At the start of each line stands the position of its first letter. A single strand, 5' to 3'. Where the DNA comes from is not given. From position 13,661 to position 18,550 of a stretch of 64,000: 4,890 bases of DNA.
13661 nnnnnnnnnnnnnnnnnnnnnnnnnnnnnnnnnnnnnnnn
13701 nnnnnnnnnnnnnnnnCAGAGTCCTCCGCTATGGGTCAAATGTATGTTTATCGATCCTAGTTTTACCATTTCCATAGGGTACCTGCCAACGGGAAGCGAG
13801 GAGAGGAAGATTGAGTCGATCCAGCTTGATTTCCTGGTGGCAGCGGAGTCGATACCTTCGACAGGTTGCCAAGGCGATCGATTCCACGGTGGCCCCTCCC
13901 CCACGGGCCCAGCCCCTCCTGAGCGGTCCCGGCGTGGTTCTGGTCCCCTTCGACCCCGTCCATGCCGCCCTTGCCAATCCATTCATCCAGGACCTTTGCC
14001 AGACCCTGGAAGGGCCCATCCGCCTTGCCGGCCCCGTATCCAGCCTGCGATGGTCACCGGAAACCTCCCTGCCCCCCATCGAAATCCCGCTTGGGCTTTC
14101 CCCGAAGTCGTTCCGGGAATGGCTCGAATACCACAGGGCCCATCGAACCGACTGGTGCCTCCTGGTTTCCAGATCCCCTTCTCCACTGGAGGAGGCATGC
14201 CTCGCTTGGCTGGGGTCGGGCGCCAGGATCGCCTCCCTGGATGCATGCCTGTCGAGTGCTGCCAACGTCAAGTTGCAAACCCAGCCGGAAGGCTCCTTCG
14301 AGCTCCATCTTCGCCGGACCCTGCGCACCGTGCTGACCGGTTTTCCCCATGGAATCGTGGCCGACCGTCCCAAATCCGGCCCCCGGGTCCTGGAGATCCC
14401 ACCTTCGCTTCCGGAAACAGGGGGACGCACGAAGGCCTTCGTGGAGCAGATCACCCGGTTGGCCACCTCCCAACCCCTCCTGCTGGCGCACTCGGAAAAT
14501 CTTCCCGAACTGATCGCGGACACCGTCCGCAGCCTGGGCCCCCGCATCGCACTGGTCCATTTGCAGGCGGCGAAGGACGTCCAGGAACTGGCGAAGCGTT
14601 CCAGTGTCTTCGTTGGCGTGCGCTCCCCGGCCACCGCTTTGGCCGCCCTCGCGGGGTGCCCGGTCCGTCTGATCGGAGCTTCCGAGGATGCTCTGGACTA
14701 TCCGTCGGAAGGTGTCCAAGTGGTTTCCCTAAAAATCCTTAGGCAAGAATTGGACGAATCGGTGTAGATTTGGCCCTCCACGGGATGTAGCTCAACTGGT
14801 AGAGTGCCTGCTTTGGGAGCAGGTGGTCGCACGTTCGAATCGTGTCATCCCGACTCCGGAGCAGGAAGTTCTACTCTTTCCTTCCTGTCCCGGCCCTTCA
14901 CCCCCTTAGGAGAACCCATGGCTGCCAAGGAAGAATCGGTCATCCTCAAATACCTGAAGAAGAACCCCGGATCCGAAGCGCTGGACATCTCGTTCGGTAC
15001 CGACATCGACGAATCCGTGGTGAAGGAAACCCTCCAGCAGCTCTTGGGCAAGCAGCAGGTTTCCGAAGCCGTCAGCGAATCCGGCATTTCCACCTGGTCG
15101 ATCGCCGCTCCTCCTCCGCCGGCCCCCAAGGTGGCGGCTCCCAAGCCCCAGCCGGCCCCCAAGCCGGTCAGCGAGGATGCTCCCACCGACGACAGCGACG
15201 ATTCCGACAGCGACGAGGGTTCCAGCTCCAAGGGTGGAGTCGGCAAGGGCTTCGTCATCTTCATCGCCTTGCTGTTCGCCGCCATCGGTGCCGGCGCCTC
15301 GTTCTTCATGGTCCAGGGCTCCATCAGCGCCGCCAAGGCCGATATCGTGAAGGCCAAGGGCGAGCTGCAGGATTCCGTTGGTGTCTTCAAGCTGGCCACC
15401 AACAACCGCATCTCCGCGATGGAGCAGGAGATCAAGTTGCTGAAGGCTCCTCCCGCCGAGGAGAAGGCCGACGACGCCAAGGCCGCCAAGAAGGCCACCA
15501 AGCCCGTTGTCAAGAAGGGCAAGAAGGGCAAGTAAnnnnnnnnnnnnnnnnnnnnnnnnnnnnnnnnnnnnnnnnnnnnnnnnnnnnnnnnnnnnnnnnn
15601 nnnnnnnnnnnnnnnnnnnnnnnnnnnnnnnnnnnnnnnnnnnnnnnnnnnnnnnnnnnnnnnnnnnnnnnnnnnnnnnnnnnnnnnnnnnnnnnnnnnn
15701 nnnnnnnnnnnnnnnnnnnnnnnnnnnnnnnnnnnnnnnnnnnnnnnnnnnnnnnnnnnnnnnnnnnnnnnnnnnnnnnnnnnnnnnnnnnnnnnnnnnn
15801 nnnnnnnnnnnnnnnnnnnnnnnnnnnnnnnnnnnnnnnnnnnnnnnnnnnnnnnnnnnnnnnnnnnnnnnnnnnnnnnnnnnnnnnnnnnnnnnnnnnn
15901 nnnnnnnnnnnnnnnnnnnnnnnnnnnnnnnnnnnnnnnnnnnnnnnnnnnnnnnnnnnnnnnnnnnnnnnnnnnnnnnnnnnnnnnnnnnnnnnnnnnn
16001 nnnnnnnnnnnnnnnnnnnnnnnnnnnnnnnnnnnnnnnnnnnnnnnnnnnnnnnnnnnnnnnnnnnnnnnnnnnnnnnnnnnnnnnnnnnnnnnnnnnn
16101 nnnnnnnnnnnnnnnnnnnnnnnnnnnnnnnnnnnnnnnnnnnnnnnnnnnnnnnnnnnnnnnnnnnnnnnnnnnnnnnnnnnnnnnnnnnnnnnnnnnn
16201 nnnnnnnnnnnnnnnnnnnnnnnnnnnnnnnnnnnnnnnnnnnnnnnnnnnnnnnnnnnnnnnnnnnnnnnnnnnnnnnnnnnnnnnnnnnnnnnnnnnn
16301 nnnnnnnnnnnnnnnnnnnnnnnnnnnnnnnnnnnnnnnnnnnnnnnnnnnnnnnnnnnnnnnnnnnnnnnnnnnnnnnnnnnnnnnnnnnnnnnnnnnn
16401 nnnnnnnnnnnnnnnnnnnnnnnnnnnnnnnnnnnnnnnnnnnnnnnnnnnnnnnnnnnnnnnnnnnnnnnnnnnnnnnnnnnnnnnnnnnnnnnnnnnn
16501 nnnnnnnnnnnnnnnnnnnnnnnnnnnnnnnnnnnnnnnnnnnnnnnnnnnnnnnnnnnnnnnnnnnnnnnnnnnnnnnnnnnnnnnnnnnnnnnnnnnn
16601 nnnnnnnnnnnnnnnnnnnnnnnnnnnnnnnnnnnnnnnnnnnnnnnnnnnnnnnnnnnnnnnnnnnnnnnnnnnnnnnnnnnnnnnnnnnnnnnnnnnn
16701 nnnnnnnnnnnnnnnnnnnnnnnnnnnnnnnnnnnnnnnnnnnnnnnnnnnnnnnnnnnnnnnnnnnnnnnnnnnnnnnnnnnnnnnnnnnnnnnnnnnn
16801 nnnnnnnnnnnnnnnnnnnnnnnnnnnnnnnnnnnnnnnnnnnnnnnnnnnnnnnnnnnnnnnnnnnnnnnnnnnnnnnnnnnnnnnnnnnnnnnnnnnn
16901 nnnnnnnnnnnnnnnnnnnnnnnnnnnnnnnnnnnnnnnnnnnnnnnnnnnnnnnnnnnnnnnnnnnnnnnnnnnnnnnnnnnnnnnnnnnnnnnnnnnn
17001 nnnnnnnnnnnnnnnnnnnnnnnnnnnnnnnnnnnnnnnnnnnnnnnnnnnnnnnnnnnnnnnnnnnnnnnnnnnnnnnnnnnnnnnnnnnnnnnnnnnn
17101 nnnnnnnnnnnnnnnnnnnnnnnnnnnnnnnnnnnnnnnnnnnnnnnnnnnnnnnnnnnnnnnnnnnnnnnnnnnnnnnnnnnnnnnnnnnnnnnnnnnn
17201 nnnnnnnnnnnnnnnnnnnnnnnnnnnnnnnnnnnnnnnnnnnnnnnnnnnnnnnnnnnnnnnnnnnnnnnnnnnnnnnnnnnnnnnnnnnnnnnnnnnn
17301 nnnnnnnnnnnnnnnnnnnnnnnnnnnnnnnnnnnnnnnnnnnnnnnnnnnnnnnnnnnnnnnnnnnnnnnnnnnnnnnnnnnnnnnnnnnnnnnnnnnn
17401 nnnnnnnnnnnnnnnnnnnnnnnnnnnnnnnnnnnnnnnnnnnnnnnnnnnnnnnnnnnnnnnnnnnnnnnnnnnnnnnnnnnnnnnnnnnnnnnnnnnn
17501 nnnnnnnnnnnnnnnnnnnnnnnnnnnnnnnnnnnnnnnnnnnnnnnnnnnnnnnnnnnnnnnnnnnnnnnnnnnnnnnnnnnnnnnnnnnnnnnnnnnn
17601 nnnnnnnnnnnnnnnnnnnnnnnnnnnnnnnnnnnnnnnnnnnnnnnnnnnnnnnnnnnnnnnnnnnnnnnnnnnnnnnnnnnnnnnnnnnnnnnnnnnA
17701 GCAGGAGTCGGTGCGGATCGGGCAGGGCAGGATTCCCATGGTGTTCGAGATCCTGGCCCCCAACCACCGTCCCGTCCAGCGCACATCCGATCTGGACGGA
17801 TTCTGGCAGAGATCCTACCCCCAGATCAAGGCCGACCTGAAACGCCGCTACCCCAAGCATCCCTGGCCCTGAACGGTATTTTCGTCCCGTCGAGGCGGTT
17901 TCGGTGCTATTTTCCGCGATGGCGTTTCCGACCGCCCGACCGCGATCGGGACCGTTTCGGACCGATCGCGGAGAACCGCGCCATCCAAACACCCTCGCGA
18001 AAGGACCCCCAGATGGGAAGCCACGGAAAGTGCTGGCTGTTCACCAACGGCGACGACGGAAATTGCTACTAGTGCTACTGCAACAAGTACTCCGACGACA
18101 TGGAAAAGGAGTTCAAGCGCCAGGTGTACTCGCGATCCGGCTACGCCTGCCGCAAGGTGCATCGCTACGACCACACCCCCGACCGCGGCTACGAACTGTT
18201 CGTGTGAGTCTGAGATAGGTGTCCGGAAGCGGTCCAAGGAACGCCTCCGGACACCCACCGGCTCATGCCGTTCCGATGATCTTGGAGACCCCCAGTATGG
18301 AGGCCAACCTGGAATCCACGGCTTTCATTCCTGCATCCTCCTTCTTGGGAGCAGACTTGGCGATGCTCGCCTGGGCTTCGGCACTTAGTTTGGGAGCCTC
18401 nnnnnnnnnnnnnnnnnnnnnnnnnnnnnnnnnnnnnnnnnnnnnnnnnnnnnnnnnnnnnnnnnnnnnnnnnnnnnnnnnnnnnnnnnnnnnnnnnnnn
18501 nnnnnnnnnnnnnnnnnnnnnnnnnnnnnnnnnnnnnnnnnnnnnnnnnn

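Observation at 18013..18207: Cys-rich small ORF with an in-frame amber codon: possible readthrough, recoding, or a freshly inactivated peptide gene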

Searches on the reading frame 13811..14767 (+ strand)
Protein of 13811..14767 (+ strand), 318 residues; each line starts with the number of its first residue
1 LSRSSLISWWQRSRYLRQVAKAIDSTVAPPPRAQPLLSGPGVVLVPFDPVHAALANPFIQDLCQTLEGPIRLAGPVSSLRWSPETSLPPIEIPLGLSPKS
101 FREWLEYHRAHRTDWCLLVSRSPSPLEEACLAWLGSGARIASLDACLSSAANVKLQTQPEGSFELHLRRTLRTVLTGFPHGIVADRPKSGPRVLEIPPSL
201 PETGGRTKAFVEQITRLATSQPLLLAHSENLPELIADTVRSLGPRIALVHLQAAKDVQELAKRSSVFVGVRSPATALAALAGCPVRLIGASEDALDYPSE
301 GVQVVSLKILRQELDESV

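Call 61: search_protein_families(library=pfam, proteins=[window:13811-14767:+], max_evalue=0.01)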
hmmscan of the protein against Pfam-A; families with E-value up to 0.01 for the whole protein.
window:13811-14767:+ (318 aa): 0 families

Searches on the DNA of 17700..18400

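Call 8: search_rna_families(source=window, start=17700, end=18400, threshold=evalue, max_evalue=10, show_alignments=2)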
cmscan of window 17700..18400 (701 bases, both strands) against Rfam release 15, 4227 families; matches with E-value up to 10: 3.
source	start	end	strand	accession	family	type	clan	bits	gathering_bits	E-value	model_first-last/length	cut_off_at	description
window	18212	18261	-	RF03629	mir-641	Gene; miRNA;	-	16.4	100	4.1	1-98/98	no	mir-641 microRNA precursor family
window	18283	18321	-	RF01813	rdlD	Gene; antitoxin;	-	14.9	50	4.5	1-66/66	no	rdlD antitoxin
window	17918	18019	-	RF02828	Scr3920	Gene; sRNA;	-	12.5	88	9.9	1-125/125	no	Streptomyces RNA 3920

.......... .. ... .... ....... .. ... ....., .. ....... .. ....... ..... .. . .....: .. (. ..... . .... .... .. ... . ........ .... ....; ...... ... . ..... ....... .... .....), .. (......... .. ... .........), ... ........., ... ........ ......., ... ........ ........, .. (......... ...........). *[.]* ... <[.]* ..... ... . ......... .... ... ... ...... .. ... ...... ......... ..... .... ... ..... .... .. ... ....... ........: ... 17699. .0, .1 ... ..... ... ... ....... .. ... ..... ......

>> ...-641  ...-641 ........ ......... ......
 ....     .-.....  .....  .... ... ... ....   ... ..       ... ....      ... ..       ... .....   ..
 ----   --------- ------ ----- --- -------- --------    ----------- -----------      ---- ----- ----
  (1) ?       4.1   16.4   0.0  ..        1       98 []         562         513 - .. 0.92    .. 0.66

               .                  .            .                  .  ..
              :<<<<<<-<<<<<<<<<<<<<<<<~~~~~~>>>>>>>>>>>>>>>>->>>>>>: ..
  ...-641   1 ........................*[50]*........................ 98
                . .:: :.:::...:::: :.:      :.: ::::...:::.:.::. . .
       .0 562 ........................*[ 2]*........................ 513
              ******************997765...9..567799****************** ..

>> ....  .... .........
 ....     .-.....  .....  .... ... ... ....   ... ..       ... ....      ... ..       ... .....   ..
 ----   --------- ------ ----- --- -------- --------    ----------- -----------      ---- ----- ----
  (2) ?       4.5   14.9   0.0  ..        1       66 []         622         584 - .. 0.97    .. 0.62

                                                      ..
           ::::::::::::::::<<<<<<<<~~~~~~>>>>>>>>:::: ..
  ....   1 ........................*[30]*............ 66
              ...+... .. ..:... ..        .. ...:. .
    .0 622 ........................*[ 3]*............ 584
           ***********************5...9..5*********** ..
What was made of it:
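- Tried and rejected: Rfam scan of 17700-18400 at E up to 10: only chance-level hits (call 8).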
